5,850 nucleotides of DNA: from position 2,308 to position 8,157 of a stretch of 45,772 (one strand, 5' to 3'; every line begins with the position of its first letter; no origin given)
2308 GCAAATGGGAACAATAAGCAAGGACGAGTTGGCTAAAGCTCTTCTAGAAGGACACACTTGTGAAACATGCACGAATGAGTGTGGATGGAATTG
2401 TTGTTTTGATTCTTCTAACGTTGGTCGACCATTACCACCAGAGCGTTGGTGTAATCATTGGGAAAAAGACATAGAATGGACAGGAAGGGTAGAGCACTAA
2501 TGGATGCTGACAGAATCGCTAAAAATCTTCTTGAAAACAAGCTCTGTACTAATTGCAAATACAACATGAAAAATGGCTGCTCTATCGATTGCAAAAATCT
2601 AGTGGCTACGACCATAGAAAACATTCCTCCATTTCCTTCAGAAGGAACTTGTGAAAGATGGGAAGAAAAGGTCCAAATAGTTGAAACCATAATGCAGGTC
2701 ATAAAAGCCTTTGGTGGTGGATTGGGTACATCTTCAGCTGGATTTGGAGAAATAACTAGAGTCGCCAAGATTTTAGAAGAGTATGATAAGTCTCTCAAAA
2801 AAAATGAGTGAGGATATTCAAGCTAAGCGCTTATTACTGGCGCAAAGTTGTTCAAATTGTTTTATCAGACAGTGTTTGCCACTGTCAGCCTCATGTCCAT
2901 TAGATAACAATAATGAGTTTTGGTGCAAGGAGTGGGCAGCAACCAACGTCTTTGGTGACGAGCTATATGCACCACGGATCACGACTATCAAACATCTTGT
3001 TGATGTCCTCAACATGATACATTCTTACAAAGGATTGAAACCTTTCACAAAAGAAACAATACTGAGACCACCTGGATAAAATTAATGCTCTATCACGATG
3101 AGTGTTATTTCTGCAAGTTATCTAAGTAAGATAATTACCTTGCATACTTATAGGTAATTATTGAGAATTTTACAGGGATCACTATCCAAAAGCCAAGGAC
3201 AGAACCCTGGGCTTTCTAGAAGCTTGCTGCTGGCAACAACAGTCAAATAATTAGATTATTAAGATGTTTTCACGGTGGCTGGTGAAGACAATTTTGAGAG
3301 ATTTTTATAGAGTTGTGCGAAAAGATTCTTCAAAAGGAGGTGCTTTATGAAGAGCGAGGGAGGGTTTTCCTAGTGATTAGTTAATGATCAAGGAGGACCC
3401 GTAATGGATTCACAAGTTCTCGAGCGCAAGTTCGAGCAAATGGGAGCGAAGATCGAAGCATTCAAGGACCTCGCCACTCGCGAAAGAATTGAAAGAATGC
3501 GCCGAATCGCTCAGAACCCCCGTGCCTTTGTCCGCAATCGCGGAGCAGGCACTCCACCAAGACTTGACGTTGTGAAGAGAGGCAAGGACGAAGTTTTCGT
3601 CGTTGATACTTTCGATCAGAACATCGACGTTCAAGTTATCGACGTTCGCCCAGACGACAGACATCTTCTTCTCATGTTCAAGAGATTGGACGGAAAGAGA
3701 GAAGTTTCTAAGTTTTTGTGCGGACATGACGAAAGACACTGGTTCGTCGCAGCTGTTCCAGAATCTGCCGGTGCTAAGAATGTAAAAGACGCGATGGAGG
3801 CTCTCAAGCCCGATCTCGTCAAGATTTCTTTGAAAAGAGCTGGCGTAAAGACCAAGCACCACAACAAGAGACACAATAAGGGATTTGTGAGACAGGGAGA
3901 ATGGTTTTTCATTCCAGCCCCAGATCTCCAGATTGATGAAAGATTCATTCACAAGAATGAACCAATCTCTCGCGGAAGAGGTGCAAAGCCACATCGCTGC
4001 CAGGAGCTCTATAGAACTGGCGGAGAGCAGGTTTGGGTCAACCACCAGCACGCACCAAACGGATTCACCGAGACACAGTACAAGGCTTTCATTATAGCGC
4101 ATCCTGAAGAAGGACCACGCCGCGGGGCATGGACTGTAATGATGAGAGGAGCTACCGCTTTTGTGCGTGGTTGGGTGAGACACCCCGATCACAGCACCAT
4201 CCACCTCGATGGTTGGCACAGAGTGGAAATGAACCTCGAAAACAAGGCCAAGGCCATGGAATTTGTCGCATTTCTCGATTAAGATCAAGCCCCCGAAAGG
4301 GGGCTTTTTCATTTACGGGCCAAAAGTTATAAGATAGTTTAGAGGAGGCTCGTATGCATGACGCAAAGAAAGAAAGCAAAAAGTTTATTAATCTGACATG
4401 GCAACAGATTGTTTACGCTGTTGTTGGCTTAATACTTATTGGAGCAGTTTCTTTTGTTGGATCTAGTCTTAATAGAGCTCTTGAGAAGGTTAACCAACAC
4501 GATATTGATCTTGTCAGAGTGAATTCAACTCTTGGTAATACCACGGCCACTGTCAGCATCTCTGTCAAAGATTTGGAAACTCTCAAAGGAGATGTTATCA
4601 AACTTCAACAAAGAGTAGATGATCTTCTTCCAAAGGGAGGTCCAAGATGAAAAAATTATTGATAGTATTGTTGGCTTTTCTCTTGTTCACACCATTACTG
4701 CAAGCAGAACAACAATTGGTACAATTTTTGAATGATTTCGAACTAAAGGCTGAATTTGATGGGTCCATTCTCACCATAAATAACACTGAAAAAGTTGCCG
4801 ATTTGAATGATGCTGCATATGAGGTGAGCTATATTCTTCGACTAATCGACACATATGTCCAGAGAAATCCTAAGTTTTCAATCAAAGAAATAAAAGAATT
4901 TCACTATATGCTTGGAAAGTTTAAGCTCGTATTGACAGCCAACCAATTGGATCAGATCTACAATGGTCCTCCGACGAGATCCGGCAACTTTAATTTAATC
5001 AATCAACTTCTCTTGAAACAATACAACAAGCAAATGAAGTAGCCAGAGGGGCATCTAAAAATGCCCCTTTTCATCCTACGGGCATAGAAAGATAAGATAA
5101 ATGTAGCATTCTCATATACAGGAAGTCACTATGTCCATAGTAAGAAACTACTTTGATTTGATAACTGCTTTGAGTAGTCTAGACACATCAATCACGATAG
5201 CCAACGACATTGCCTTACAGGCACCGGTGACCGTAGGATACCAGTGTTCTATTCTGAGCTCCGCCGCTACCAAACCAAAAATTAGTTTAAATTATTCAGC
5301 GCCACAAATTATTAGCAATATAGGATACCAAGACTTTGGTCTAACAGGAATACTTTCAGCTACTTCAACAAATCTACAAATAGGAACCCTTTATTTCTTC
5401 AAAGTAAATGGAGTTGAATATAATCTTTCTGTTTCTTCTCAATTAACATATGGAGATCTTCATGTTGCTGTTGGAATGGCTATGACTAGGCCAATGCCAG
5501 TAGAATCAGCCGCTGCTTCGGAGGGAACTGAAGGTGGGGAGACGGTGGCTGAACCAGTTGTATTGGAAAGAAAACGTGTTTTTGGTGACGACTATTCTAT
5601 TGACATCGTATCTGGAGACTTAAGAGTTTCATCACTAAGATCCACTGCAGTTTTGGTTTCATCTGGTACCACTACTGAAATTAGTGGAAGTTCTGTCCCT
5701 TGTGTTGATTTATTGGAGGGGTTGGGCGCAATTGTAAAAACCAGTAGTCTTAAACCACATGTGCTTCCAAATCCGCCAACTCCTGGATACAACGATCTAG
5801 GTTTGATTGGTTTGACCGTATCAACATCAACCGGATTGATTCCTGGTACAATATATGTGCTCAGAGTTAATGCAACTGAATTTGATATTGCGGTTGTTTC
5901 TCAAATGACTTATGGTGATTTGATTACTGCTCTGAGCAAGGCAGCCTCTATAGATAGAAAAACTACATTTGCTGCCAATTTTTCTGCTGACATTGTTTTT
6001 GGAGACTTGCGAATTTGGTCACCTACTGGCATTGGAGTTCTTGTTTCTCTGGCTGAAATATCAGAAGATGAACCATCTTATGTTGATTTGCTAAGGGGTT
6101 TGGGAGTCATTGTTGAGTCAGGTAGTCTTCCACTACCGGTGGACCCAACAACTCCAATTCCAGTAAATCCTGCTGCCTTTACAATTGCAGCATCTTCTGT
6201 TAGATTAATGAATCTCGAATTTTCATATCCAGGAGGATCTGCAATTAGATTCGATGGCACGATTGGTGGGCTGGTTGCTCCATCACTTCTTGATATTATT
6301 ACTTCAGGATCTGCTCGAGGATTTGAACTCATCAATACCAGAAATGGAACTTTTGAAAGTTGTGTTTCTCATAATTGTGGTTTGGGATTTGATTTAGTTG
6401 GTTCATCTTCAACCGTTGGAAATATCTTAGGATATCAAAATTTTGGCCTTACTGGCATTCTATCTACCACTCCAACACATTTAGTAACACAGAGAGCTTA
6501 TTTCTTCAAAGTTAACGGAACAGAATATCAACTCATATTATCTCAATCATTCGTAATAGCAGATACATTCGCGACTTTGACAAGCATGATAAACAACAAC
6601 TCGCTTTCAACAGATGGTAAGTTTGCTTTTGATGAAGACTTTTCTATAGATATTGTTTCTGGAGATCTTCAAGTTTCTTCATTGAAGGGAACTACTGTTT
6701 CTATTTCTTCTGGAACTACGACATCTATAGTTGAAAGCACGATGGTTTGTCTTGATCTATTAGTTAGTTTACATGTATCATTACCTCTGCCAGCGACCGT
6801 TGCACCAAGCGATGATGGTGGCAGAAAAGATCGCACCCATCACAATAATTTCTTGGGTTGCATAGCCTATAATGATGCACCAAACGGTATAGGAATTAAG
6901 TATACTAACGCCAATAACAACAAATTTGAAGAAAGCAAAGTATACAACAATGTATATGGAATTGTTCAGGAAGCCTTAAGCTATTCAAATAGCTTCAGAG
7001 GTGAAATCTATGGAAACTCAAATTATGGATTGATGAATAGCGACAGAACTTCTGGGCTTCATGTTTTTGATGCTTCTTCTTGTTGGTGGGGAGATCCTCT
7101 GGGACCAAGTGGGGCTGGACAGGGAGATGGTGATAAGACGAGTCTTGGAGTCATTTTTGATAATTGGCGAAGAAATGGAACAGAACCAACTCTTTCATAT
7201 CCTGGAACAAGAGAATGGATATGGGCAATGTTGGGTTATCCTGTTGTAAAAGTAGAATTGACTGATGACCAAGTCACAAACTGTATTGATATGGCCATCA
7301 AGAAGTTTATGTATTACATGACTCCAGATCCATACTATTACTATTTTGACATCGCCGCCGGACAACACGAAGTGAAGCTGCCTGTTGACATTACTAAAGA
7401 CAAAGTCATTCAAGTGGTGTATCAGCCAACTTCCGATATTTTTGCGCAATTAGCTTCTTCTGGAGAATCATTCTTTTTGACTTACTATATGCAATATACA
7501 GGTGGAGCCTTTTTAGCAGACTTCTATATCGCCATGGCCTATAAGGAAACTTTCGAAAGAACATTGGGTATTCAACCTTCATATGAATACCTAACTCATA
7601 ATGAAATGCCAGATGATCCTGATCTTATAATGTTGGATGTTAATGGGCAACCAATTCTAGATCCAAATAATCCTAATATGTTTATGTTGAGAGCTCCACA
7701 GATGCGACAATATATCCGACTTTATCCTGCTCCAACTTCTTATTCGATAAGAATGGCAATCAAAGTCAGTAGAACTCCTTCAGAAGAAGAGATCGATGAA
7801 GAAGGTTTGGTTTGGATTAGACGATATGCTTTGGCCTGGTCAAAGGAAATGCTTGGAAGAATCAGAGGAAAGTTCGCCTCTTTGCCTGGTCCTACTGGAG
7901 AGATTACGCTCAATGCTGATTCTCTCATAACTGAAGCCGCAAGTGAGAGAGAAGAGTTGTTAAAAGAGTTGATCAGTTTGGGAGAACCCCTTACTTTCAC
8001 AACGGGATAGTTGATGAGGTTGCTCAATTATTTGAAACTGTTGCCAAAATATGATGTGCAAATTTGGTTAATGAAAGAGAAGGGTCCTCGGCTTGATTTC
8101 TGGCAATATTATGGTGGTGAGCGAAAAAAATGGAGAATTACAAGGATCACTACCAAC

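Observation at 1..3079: Tandem array of at least 12 divergent paralogs encoding small C4 zinc-ribbon-like proteins with conserved termini and a hypervariable core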

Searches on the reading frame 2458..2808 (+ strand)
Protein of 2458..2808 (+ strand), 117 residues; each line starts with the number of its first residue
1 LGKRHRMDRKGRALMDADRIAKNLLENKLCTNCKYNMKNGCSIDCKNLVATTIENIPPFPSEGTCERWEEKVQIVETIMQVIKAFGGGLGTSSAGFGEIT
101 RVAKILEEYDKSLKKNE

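Call 6: search_protein_families(library=pfam, proteins=[window:2458-2808:+], max_evalue=1)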
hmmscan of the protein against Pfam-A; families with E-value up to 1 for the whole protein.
window:2458-2808:+ (117 aa): 0 families

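Call 7: search_protein_families(library=phrogs, proteins=[window:2458-2808:+], max_evalue=1)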
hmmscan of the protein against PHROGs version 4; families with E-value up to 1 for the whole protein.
window:2458-2808:+ (117 aa): 0 families

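Call 77: search_dna_similar(query=window:2500-2808:+, collection=phages, mode=protein, max_evalue=10, max_rows=20)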
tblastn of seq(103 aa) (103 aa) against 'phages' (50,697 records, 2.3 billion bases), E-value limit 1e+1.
No match.

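Call 85: search_protein_families(library=padloc, proteins=[window:2500-2808:+], max_evalue=0.01)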
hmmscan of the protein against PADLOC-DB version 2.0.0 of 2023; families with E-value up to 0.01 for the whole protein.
window:2500-2808:+ (103 aa): 0 families

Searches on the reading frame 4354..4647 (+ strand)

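Call 37: search_protein_families(library=pfam, proteins=[window:4354-4647:+], max_evalue=0.01)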
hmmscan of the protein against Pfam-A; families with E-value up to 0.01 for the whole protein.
window:4354-4647:+ (98 aa): 1 family
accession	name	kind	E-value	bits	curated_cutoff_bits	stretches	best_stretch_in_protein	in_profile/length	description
PF12666.12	PrgI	-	0.0065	17.4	27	1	3-39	5-43/91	PrgI family protein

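Call 85: search_protein_families(library=padloc, proteins=[window:4354-4647:+], max_evalue=0.01)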
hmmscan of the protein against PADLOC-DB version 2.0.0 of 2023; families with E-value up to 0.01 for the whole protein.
window:4354-4647:+ (98 aa): 0 families

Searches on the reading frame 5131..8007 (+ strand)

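Call 9: search_protein_families(library=phrogs, proteins=[window:5131-8007:+], max_evalue=0.00001)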
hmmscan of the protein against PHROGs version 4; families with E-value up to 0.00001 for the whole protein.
window:5131-8007:+ (959 aa): 1 family
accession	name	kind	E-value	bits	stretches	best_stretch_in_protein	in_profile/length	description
phrog_211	-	connector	1.6e-17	64.1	1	695-949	732-961/976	head-tail adaptor Ad2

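Call 37: search_protein_families(library=pfam, proteins=[window:5131-8007:+], max_evalue=0.01)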
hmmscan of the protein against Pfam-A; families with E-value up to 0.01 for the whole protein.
window:5131-8007:+ (959 aa): 1 family
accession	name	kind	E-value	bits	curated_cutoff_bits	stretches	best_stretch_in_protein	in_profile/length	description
PF13229.12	Beta_helix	-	6.3e-05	23.1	25.9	1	569-642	77-150/158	Right handed beta helix region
